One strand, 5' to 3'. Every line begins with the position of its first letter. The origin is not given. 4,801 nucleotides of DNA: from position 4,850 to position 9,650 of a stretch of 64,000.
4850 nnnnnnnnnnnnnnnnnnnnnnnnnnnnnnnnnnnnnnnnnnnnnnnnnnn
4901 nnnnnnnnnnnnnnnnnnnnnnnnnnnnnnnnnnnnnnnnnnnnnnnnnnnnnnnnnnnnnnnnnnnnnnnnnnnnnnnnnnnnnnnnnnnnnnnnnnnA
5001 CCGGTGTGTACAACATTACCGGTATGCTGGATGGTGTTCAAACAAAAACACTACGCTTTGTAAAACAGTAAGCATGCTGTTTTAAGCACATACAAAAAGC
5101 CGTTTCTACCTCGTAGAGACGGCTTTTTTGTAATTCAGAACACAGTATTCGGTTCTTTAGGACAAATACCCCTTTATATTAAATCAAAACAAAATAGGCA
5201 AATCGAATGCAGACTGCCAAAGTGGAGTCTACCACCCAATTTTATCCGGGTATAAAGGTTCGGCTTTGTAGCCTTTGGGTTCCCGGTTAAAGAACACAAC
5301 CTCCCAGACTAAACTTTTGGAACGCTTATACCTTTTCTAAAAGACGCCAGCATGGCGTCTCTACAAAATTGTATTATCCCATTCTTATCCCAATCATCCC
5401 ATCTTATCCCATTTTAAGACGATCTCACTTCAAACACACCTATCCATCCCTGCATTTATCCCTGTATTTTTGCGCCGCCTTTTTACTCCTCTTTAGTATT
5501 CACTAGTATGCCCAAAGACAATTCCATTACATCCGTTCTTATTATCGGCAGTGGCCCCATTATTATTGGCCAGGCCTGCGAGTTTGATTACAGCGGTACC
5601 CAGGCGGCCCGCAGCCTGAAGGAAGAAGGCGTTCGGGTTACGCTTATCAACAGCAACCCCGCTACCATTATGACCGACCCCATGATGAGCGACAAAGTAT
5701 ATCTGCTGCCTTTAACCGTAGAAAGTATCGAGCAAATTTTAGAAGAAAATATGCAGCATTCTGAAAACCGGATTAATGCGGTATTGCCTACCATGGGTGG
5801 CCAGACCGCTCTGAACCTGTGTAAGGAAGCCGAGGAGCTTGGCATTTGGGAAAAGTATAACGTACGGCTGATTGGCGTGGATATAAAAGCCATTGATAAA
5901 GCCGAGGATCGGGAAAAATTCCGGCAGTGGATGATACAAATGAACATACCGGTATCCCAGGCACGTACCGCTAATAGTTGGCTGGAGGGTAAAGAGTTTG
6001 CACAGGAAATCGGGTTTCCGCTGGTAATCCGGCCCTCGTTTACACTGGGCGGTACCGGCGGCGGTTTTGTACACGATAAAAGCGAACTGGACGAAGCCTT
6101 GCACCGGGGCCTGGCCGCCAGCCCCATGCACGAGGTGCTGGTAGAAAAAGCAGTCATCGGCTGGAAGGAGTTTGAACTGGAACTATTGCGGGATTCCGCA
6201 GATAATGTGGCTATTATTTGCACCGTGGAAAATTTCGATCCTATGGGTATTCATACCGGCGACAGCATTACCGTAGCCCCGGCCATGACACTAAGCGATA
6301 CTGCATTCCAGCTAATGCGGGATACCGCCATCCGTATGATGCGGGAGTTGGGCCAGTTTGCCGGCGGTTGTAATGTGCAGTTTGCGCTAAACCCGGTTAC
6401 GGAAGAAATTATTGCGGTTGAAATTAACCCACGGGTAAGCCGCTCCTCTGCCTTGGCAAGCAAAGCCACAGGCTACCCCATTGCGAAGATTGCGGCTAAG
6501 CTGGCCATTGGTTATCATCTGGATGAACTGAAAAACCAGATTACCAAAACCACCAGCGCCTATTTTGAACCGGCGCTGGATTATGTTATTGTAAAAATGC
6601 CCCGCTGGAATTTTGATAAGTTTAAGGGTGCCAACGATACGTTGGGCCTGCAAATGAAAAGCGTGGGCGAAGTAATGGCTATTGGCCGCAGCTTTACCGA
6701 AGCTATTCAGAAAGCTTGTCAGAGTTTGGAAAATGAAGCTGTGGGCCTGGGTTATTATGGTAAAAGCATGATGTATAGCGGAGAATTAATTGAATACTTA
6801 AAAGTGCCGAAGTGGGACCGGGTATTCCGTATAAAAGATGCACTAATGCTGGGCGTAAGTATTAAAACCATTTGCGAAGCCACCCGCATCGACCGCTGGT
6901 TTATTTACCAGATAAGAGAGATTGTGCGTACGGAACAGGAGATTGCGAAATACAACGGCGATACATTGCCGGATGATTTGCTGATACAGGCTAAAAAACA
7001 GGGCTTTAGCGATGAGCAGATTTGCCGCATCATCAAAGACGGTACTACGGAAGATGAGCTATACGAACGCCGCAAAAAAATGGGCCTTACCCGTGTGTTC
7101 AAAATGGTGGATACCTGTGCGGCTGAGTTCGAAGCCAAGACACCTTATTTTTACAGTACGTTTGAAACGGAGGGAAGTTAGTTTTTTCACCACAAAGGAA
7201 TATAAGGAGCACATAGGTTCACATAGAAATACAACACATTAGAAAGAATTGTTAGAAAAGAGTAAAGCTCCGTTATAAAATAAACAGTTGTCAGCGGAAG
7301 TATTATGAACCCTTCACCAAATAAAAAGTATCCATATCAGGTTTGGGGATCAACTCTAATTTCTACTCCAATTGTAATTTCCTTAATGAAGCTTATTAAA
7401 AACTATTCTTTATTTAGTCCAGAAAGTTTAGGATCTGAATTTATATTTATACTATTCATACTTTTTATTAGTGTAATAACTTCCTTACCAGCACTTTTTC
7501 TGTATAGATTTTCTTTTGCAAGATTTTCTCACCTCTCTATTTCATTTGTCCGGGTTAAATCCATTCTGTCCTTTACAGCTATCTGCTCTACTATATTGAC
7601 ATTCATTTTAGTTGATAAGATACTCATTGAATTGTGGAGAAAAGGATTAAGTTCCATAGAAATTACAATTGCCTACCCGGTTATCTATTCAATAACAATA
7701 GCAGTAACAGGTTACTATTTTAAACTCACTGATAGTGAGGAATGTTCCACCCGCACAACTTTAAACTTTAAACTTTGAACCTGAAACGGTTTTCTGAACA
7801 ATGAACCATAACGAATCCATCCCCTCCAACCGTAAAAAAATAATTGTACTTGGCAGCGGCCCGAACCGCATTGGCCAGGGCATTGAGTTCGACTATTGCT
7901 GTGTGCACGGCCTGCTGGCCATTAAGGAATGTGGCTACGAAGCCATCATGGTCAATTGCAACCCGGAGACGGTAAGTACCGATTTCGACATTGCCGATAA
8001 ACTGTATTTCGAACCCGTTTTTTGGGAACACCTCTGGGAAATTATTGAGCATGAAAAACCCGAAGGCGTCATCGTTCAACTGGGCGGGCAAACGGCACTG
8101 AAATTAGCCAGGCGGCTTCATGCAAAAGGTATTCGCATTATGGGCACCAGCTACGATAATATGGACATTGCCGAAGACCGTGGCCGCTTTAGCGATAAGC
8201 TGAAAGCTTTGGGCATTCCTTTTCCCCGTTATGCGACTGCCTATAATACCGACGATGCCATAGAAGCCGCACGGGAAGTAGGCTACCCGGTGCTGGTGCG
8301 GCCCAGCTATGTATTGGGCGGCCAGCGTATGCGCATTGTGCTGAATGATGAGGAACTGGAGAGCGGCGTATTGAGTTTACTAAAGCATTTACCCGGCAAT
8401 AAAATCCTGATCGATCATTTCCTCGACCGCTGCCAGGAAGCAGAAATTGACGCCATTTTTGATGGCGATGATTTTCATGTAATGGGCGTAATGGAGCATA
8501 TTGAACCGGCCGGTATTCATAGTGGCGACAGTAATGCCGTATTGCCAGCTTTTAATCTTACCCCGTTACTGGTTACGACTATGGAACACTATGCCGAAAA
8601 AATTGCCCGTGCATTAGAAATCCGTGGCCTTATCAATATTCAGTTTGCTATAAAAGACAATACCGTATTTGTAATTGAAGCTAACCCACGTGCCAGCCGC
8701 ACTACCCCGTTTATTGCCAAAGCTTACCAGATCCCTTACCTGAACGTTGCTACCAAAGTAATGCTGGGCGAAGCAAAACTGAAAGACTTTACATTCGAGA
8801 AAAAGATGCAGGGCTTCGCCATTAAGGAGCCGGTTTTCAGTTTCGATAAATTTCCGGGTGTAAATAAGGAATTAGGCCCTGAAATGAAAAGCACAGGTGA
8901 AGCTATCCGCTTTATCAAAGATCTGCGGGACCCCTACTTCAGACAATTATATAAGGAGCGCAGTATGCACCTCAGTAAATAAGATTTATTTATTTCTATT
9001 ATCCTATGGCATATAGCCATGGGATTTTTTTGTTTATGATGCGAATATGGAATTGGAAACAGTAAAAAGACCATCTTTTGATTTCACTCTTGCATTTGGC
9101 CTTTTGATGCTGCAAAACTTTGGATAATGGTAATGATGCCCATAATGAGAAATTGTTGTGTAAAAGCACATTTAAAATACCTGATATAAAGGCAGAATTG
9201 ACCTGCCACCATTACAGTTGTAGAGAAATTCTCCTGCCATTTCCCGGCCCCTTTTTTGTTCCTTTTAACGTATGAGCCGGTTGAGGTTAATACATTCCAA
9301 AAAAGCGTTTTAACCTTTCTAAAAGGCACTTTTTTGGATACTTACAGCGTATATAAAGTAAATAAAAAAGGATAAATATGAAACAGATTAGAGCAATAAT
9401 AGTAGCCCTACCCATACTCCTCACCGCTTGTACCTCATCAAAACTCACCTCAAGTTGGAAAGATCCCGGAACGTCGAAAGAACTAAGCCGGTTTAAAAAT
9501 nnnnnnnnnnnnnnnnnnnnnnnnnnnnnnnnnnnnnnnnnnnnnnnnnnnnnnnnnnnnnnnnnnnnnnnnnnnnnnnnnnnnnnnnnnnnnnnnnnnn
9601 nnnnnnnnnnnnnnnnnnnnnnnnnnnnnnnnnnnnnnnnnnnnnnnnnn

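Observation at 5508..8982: carB split into two intact ORFs at the interdomain linker by a 0.6-kb AT-rich insertion encoding a small membrane protein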

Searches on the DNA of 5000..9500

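Call 52: search_rna_families(source=window, start=5000, end=9500, threshold=evalue, max_evalue=1)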
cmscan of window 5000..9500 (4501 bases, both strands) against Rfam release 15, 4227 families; matches with E-value up to 1: 1.
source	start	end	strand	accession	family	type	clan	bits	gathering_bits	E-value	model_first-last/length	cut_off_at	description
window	5056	5129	+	RF00506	Thr_leader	Cis-reg; leader;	-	25.8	55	0.091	1-118/118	no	Threonine operon leader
